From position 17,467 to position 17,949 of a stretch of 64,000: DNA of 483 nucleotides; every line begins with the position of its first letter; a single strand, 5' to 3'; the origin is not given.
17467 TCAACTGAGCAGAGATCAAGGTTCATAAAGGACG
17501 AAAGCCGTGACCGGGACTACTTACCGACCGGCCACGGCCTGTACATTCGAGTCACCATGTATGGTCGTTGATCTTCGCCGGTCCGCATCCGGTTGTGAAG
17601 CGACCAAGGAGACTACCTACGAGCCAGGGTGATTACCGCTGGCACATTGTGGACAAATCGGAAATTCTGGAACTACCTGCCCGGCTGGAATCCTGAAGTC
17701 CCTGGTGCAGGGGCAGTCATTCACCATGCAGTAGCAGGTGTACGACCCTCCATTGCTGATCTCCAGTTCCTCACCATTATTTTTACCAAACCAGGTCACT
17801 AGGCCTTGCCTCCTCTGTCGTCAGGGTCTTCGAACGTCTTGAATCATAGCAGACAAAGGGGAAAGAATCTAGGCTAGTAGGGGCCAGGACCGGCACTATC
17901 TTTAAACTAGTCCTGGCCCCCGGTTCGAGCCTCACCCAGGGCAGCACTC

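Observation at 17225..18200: Three tandem paralogous 6-Cys mini-proteins with an invariant IPAGQ-x-VP motif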

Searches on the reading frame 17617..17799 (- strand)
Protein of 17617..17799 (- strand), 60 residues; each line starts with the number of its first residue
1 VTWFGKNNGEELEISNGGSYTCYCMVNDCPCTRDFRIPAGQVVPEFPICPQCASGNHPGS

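Call 3: search_protein_families(library=pfam, proteins=[window:17617-17799:-], max_evalue=10)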
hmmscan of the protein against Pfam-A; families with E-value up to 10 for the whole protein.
window:17617-17799:- (60 aa): 0 families

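Call 4: search_protein_families(library=ncbifam, proteins=[window:17617-17799:-], max_evalue=10)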
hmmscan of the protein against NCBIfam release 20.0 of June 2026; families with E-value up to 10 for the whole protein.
window:17617-17799:- (60 aa): 0 families

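Call 18: find_encoding_contigs(protein=window:17617-17799:-, flank=10000, max_places=10)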
Protein window:17617-17799:- (60 aa): no gene with exactly this product is on record in the collection.
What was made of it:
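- Tried and rejected: The exact-sequence look-up of Z2 was not on record (call 18).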

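Call 22: find_homologous_proteins(query=A3, max_evalue=0.01)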
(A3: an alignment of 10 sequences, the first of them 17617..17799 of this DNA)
Query A3 (10 sequences) (60 aa, profile of the alignment): 8 proteins with E <= 0.01 among 74 candidates.
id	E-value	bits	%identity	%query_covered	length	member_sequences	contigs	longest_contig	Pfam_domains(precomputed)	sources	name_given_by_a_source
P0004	2.3e-20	90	38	82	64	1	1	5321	-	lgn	-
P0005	6.0e-19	86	34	82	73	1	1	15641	-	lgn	-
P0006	1.2e-16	78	46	60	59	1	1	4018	-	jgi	jgi:hypothetical protein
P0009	1.4e-16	78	43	88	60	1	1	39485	-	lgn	-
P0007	1.2e-15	75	52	48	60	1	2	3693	-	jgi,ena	jgi:hypothetical protein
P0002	1.6e-15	75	42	80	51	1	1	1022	-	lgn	-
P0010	6.6e-14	70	39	98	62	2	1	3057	-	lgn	-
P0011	9.2e-14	69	48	48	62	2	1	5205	-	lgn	-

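Call 24: find_encoding_contigs(protein=P0009, flank=10000, max_places=4)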
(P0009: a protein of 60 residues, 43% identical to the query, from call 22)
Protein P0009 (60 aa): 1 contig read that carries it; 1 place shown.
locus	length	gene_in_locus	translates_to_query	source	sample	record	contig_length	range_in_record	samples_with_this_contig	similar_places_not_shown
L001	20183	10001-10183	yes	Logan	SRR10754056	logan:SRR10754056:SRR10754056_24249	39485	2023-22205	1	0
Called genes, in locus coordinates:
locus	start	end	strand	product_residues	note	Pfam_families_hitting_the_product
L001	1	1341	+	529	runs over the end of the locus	PF00270:DEAD, PF04851:ResIII, PF18766:SWI2_SNF2 (weak), PF00271:Helicase_C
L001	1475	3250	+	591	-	-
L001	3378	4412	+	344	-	-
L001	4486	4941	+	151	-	-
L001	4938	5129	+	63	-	-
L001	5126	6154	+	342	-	-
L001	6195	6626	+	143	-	-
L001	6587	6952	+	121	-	-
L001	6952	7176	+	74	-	-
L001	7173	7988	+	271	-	-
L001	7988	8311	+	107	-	-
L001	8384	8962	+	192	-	PF13489:Methyltransf_23, PF08241:Methyltransf_11, PF08242:Methyltransf_12 (weak)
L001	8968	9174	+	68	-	-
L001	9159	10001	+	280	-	PF00535:Glycos_transf_2 (weak)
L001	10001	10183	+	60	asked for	-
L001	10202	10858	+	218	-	PF00535:Glycos_transf_2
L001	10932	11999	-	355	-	-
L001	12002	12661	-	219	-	-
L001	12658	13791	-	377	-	-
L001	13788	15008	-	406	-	-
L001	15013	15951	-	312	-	-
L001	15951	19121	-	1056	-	-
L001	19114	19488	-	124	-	-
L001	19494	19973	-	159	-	-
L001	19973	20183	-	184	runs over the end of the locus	PF25681:Phage_TTP_17 (faint)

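Call 27: find_encoding_contigs(protein=P0011, flank=10000, max_places=4)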
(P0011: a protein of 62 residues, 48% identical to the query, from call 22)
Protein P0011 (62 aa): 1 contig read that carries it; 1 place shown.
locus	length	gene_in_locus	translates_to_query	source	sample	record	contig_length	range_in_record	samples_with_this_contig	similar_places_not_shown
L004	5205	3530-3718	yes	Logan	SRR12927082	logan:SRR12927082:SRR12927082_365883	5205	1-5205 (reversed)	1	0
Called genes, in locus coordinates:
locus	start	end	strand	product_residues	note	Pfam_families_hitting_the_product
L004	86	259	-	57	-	-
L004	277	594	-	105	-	-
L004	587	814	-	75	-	-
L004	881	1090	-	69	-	-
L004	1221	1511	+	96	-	-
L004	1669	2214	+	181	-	-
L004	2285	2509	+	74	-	-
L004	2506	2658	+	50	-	-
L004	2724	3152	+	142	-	-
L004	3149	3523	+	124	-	-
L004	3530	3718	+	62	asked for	-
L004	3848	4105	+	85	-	-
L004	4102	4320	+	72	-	-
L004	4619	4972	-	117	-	-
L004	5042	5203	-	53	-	?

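Call 31: search_dna_similar(query=P0009, collection=phages, mode=protein, max_evalue=0.01, max_rows=30)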
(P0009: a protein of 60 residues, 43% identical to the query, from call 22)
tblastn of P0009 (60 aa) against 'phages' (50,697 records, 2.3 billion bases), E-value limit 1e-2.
No match.

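Call 32: search_dna_similar(query=window:17617-17799:-, collection=phages, mode=protein, max_evalue=0.1, max_rows=30)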
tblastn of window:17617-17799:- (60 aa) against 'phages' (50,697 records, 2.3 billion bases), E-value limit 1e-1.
No match.

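Call 38: predict_structure(alignment_id=A3)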
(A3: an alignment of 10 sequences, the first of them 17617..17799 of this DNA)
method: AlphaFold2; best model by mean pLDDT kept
length: 60 residues; sequences in the alignment: 10
mean_pLDDT: 78.5   pTM: 0.53
mean pLDDT of the five models: 78.5, 75.6, 75.4, 74.5, 60.9
residues with pLDDT >= 90: 12; 70-90: 33; 50-70: 10; < 50: 5
segments of 3 or more residues with pLDDT < 50: none
pLDDT, mean of each block of 10 residues (from residue 1): 49 83 83 88 88 80
secondary structure, 60 per line:
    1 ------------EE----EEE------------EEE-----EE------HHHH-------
elements in order: E19-21 E34-36 H50-53
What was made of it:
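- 17617..17799 (-): Z2, 60 aa, GTG start, with GAGGAGG SD at 17815-17809. AlphaFold2 model: mean pLDDT 78.5 (call 38).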

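Call 41: fold_search(model_id=the predicted structure, library=pdb)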
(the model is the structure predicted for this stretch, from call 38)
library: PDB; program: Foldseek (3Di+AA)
matches with E <= 10: 3; with E <= 0.001: 0
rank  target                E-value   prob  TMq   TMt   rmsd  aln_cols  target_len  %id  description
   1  9qs9_A                8.1e+00  0.02  0.27  0.15  10.0        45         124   20  Structure and mechanism of the broad spectrum CRISPR-associated ring nuclease Crn4 (released 2025-12-03)
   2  9qs9_C                8.1e+00  0.02  0.27  0.15  10.0        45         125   20  Structure and mechanism of the broad spectrum CRISPR-associated ring nuclease Crn4 (released 2025-12-03)
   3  9qs9_B                9.3e+00  0.02  0.27  0.15  10.0        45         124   20  Structure and mechanism of the broad spectrum CRISPR-associated ring nuclease Crn4 (released 2025-12-03)

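Call 43: search_protein_families(library=phrogs, alignment_id=A3, max_evalue=1)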
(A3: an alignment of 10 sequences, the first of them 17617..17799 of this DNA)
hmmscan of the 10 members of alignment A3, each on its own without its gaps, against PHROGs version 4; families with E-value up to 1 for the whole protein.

A. member 1, window:17617-17799:- (60 aa): 0 families

B. families by the number of members that match (of 10 scanned): 3 families
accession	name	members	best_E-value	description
phrog_20519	-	1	0.0019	-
phrog_38188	-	1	0.009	-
phrog_1751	-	1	0.095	-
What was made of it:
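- On Any curated protein family (Pfam-A, NCBIfam, PHROGs, PADLOC): PHROGs: three single-member hits, best E = 0.0019 (call 43).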

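Call 44: search_protein_families(library=pfam, alignment_id=A3, max_evalue=10)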
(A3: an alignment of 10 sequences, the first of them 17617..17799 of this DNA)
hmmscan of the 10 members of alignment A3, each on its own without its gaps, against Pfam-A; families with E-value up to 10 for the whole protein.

A. member 1, window:17617-17799:- (60 aa): 0 families

B. families by the number of members that match (of 10 scanned): 3 families
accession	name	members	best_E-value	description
PF00228.25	Bowman-Birk_leg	1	0.0063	Bowman-Birk serine protease inhibitor family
PF23244.1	VWF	1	0.084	Von Willebrand factor-like domain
PF17492.7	D_CNTX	1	2.5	Delta Ctenitoxins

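Call 45: fold_search(model_id=the predicted structure, library=viral)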
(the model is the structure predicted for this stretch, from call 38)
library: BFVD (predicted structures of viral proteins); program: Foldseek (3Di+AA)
matches with E <= 10: 30; with E <= 0.001: 0
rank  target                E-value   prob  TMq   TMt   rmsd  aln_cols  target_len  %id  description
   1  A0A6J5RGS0            8.9e-01  0.18  0.41  0.32  10.2        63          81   10  Uncharacterized protein [uncultured Caudovirales phage]
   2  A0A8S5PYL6            1.5e+00  0.10  0.35  0.39   4.8        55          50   22  Alpha-aminoadipate carrier protein [Myoviridae sp. ctWiL39]
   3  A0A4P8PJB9            4.1e+00  0.02  0.16  0.13  10.1        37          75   16  E7 (Fragment) [Human papillomavirus]
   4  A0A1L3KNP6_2          4.4e+00  0.02  0.25  0.03  10.6        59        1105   17  (no name in the UniProt tables at hand)
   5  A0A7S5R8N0            4.7e+00  0.02  0.25  0.18  11.3        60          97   20  (no name in the UniProt tables at hand)
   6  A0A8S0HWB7            4.7e+00  0.01  0.15  0.13  12.3        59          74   10  (no name in the UniProt tables at hand)
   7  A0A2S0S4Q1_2          5.8e+00  0.01  0.17  0.02  13.1        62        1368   14  Polyprotein [Beult virus]
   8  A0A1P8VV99            6.2e+00  0.02  0.28  0.29   9.4        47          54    8  (no name in the UniProt tables at hand)
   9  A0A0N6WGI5            6.2e+00  0.01  0.22  0.24   8.3        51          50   14  (no name in the UniProt tables at hand)
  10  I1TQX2                6.6e+00  0.02  0.23  0.20  12.7        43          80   16  (no name in the UniProt tables at hand)
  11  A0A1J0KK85            6.6e+00  0.01  0.17  0.09  12.7        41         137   15  Uncharacterized protein [uncultured marine virus]
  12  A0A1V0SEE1            6.6e+00  0.01  0.22  0.11  14.2        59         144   14  Uncharacterized protein [Indivirus ILV1]
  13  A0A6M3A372            7.1e+00  0.02  0.28  0.32   6.8        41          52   12  Uncharacterized protein [Acinetobacter phage vB_AbaP_PMK34]
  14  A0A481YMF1            7.1e+00  0.02  0.28  0.15  10.8        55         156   14  Uncharacterized protein [Pithovirus LCDPAC01]
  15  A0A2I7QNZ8            7.1e+00  0.01  0.24  0.15   8.9        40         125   10  (no name in the UniProt tables at hand)
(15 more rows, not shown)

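Call 56: search_dna_similar(query=L001:7173-7988:+, collection=phages, mode=protein, max_evalue=0.00001, max_rows=15)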
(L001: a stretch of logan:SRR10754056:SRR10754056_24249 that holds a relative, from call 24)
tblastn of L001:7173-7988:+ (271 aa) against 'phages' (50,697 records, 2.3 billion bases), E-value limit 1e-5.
No match.

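Call 58: search_protein_families(library=phrogs, proteins=[L001:7173-7988:+, L001:15951-19121:-, L001:13788-15008:-, L001:9159-10001:+, L001:10202-10858:+, L004:3149-3523:+], max_evalue=0.00001)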
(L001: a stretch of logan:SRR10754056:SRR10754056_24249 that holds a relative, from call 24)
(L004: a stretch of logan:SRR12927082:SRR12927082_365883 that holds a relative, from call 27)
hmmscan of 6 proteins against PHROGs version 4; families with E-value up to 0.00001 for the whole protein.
L001:7173-7988:+ (271 aa): 0 families

L001:15951-19121:- (1056 aa): 2 families
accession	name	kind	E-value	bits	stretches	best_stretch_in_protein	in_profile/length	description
phrog_7025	-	tail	5.1e-36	124.2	1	342-908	1069-1631/2880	tail length tape measure protein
phrog_10780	-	tail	2.8e-31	109.2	1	28-914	27-919/1694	tail length tape measure protein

L001:13788-15008:- (406 aa): 1 family
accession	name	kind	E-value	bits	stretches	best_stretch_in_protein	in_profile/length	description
phrog_3398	-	head and packaging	9.2e-06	26.2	0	19-138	12-115/359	virion structural protein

L001:9159-10001:+ (280 aa): 0 families

L001:10202-10858:+ (218 aa): 1 family
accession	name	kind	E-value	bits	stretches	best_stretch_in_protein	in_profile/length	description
phrog_14775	-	moron, auxiliary metabolic gene and host takeover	3.7e-40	138.7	1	5-218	3-203/203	glycosyltransferase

L004:3149-3523:+ (124 aa): 0 families

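Call 63: find_related_loci(query=A4, collection=viral_contigs, flank=10000)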
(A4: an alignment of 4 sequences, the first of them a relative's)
Query A4 (60 aa) in viral_contigs; peptide patterns used: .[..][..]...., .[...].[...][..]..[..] (x = any residue, [..] = any of these).
57 stretches matched a pattern, but none encodes a relative of the query by tblastn (E <= 1e-3).

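Call 77: find_homologous_proteins(query=A6, max_evalue=0.1)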
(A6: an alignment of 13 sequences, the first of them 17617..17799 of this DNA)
Query A6 (13 sequences) (60 aa, profile of the alignment): 11 proteins with E <= 0.1 among 95 candidates.
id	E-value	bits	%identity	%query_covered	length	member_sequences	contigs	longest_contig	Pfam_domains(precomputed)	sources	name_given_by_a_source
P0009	1.8e-20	91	43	88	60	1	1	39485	-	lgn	-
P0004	4.9e-20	89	38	82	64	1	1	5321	-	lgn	-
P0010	1.3e-19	88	39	98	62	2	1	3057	-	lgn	-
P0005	2.9e-19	87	34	82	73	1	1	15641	-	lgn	-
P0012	6.7e-18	82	48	98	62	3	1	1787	-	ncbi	-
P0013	1.0e-16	79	47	98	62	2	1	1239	-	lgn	-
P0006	2.9e-16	77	46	60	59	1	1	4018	-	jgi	jgi:hypothetical protein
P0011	7.4e-16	76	48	48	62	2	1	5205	-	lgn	-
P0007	1.1e-15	75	52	48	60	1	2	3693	-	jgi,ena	jgi:hypothetical protein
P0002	1.0e-13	69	42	80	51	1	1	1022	-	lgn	-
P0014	4.8e-13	67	52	48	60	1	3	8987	-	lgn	-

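Call 79: find_encoding_contigs(protein=P0012, flank=10000, max_places=4)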
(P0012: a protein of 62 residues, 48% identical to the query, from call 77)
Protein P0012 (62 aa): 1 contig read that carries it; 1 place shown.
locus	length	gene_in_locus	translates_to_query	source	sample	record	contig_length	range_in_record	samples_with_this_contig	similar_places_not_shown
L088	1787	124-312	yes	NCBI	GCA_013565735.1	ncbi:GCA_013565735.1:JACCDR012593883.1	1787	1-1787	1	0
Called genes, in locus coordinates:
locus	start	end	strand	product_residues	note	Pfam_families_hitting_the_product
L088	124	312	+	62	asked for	-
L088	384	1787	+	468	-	?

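Call 80: find_encoding_contigs(protein=P0014, flank=10000, max_places=4)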
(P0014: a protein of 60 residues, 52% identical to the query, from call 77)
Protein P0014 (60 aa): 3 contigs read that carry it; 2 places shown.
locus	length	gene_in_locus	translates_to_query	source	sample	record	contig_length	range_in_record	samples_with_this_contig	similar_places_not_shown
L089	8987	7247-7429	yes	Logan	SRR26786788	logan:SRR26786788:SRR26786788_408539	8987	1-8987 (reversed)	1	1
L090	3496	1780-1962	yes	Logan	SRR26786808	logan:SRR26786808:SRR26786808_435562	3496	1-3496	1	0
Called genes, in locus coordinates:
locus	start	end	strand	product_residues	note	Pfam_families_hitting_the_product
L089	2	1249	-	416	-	?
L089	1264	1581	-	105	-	-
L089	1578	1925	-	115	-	-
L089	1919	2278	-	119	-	-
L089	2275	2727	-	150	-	PF16509:KORA (faint)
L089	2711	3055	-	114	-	-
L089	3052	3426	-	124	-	-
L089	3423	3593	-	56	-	-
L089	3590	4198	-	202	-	-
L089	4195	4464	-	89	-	-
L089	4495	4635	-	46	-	-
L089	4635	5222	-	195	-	-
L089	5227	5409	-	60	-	-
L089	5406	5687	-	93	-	-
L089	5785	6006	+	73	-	-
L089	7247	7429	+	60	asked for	-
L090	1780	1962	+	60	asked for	-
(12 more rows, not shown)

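Call 92: search_solved_structures(query=A6, max_evalue=10, show_alignments=3)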
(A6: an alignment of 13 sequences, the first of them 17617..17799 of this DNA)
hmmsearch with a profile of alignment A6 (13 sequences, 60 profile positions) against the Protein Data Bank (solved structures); distinct sequences matched with E-value up to 10: 8.
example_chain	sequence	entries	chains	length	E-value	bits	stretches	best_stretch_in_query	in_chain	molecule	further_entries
2dar_A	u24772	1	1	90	0.95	12.9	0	37-56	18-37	PDZ and LIM domain protein 5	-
1m2n_A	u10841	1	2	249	2.2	11.7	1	30-55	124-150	Silent Information Regulator 2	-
1m2k_A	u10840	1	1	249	2.2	11.7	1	30-55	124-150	Silent Information Regulator 2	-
4twi_A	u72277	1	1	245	2.2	11.7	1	30-55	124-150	NAD-dependent protein deacylase 1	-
1m2j_A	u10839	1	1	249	2.3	11.7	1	30-55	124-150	Silent Information Regulator 2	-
1m2g_A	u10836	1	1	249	2.3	11.7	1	30-55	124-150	Silent Information Regulator 2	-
1m2h_A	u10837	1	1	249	2.3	11.7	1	30-55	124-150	Silent Information Regulator 2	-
1ici_A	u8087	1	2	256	2.3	11.7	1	30-55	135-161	TRANSCRIPTIONAL REGULATORY PROTEIN, SIR2 FAMILY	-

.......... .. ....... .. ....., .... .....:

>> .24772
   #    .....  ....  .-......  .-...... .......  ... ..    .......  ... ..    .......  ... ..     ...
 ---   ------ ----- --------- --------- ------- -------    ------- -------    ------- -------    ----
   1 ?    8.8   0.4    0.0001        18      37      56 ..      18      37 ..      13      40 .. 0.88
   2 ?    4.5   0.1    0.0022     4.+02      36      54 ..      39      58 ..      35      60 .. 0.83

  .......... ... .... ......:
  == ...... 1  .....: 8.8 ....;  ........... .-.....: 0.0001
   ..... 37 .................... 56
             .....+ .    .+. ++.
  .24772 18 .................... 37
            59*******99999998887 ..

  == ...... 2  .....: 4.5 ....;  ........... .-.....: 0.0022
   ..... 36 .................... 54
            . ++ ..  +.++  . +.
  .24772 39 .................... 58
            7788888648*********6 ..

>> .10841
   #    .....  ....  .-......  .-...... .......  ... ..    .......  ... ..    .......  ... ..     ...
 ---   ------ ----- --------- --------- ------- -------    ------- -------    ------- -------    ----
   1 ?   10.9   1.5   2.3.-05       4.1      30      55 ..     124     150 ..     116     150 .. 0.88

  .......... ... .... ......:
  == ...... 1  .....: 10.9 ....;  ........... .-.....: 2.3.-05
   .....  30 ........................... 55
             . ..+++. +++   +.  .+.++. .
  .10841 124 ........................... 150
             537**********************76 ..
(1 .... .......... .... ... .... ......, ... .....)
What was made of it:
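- On Zinc ribbon (generic): The PDB profile hit to the Sir2 zinc module has E about 2.2 (call 92).
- On CDGSH iron-sulfur domain (PF09360): There is no Pfam or PDB hit (calls 44, 92).
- Closest known: Zinc-ribbon / treble-clef mini-domains. Same: The profile aligns C-x-C-x3-F-x-I...P-x2-P-x-C-x2-C to the Sir2 zinc module C-x2-C...P-x2-P-x-C-x2-C (call 92).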

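Call 95: find_related_loci(query=A8, collection=metagenome_contigs, flank=10000)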
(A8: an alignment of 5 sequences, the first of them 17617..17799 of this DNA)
Query A8 (60 aa) in metagenome_contigs; peptide patterns used: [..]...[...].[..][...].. (x = any residue, [..] = any of these).
159 stretches matched a pattern, but none encodes a relative of the query by tblastn (E <= 1e-3).

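Call 96: find_related_loci(query=A8, collection=viral_contigs, flank=10000)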
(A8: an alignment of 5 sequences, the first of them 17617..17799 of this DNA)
Query A8 (60 aa) in viral_contigs; peptide patterns used: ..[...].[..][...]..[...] (x = any residue, [..] = any of these).
22 stretches matched a pattern; 1 encode a relative of the query (tblastn E <= 1e-3); 1 distinct loci.
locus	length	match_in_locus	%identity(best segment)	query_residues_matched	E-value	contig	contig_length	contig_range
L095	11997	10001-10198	48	1-59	1e-13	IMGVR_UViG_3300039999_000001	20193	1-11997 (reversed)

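Call 100: search_protein_families(library=padloc, alignment_id=A6, max_evalue=1)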
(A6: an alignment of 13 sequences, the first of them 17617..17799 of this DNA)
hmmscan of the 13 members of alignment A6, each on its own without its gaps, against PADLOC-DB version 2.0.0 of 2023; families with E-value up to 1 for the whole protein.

A. member 1, window:17617-17799:- (60 aa): 0 families

B. families by the number of members that match (of 13 scanned): 0 families
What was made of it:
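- On Any curated protein family (Pfam-A, NCBIfam, PHROGs, PADLOC): PADLOC: none (call 100).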

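Call 111: predict_structure(alignment_id=A10)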
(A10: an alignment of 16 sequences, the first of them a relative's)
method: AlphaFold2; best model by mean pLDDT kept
length: 60 residues; sequences in the alignment: 16
mean_pLDDT: 77.0   pTM: 0.50
mean pLDDT of the five models: 77.0, 75.1, 75.1, 73.3, 63.4
residues with pLDDT >= 90: 0; 70-90: 47; 50-70: 6; < 50: 7
segments of 3 or more residues with pLDDT < 50: 7-9
pLDDT, mean of each block of 10 residues (from residue 1): 46 81 85 82 86 83
secondary structure, 60 per line:
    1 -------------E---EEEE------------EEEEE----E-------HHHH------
elements in order: E18-21 E34-38 H51-54
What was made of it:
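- Closest known: Zinc-ribbon / treble-clef mini-domains. Same: The predicted secondary structure agrees with this layout (calls 38, 111).
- The N-proximal strand is part of the confident core (calls 38, 111). AlphaFold places this segment as a strand of the confident core, with pLDDT 81-83 (calls 38, 111).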

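Call 114: fold_search(model_id=the predicted structure, library=pdb)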
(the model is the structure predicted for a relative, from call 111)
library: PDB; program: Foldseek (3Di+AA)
matches with E <= 10: 3; with E <= 0.001: 0
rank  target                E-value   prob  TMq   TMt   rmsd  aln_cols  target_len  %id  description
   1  9m4s_A                8.9e+00  0.06  0.40  0.40   6.0        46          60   22  crystal structure of Arabidopsis thaliana ING2 PHD finger in complex with an H3K4me3 peptide (released 2025-11-05)
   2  1wen_MODEL_1_A        8.9e+00  0.03  0.33  0.29   6.4        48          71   19  Solution structure of PHD domain in ING1-like protein BAC25079 (released 2004-11-25)
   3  2e61_MODEL_1_A        9.6e+00  0.02  0.34  0.31   9.3        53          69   28  Solution structure of the zf-CW domain in zinc finger CW-type PWWP domain protein 1 (released 2007-06-26)
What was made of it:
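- On Zinc ribbon (generic): Foldseek gave nothing significant (calls 41, 114).
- On PHD finger: Foldseek E = 8.9, TM 0.40 (call 114).
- Closest known: PHD / zf-CW type small zinc-binding fingers. Same: They have a similar size of about 60 residues, and PHD fingers contain a His among Cys ligands (call 114).
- The best hits are E about 1-2 by profile (call 92) and E about 9 by Foldseek (calls 41, 45, 114).
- Tried and rejected: Foldseek against PDB (twice) and BFVD gave nothing significant (calls 41, 45, 114).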
